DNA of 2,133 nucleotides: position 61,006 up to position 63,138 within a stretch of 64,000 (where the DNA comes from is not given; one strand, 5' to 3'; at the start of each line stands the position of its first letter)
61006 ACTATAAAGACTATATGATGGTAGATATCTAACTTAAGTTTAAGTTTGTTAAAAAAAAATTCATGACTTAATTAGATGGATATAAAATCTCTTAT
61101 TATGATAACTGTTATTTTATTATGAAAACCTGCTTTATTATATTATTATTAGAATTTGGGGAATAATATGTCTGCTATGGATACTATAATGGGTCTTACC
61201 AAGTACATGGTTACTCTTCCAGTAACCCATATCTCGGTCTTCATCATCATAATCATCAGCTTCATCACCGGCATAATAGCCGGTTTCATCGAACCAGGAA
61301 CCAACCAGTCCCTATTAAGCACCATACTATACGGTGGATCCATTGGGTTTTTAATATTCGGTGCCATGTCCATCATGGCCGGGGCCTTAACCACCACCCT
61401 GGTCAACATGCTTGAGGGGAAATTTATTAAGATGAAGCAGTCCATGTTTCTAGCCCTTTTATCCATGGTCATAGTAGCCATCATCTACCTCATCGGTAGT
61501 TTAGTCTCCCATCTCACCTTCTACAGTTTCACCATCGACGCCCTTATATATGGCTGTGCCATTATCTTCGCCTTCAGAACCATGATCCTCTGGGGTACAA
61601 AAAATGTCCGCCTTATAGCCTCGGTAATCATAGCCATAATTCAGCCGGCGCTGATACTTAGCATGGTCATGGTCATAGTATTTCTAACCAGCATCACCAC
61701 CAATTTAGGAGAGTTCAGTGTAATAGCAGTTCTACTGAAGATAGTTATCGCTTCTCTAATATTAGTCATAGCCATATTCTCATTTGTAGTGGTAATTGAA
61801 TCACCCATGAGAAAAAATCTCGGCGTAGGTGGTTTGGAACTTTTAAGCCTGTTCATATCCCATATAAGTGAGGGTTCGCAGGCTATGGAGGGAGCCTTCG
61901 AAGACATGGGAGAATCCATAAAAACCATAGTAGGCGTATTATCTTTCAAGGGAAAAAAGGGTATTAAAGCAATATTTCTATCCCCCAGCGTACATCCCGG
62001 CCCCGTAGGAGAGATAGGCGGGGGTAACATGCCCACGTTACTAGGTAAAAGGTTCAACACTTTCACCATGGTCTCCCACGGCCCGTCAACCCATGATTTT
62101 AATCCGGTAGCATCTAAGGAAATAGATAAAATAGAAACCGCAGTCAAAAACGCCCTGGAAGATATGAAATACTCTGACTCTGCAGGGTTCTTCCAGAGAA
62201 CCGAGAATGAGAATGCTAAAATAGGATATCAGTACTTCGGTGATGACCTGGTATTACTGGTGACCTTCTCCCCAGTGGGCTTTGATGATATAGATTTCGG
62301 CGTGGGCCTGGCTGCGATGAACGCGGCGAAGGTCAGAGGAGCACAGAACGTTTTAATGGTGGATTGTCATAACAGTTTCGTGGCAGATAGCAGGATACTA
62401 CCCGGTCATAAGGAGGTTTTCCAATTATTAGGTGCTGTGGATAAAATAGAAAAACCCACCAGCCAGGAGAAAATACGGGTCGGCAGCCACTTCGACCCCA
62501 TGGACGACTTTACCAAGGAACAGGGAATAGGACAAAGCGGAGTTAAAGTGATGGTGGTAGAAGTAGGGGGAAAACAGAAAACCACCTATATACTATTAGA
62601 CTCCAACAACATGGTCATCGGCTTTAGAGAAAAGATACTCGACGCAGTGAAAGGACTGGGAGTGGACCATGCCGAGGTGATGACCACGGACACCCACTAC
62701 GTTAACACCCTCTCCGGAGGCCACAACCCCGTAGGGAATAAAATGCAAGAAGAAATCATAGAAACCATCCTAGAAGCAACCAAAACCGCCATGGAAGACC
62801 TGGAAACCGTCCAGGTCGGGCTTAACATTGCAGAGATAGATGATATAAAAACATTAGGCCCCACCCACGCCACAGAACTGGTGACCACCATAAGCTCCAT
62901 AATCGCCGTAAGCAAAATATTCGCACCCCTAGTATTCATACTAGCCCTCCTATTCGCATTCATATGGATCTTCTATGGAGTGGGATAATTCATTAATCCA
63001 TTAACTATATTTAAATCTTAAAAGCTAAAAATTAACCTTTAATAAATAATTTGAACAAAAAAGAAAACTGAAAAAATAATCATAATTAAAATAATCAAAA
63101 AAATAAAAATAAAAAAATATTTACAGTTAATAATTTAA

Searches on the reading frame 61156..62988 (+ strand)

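Call 38: search_protein_families(library=pfam, proteins=[window:61156-62988:+], max_evalue=0.001)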
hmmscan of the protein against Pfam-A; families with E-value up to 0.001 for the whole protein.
window:61156-62988:+ (610 aa): 1 family
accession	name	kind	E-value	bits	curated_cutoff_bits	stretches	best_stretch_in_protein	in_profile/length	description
PF09843.14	DUF2070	-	1.8e-172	575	30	1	13-600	3-560/561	Predicted membrane protein (DUF2070)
